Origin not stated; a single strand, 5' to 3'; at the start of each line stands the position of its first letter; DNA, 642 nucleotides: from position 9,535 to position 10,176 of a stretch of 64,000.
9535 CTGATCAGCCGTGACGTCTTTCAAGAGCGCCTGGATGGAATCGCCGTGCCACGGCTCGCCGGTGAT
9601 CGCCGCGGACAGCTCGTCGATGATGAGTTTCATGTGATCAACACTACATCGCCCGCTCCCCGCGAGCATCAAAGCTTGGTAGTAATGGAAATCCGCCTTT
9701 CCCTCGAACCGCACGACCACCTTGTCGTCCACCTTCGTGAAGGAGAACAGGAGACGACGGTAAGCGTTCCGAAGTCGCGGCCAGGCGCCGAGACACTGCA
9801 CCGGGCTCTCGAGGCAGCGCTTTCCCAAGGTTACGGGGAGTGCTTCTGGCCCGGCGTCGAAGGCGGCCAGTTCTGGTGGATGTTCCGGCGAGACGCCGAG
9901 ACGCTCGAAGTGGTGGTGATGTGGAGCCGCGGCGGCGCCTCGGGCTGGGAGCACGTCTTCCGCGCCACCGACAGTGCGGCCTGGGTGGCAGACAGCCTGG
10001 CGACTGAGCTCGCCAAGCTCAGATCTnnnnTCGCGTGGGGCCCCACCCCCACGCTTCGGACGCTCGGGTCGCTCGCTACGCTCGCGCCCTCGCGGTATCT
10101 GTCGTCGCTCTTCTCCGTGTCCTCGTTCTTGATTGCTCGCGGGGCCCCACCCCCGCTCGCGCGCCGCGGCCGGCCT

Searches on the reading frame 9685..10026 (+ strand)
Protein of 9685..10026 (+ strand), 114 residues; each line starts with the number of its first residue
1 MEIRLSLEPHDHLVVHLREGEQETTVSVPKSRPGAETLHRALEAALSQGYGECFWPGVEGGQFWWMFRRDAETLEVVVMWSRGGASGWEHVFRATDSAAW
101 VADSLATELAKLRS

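Call 13: search_protein_families(library=pfam, proteins=[window:9685-10026:+], max_evalue=1)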
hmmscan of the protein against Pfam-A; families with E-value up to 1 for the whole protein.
window:9685-10026:+ (114 aa): 0 families

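Call 38: search_protein_families(library=ncbifam, proteins=[window:9685-10026:+], max_evalue=1)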
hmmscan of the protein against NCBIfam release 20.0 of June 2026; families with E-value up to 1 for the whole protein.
window:9685-10026:+ (114 aa): 0 families
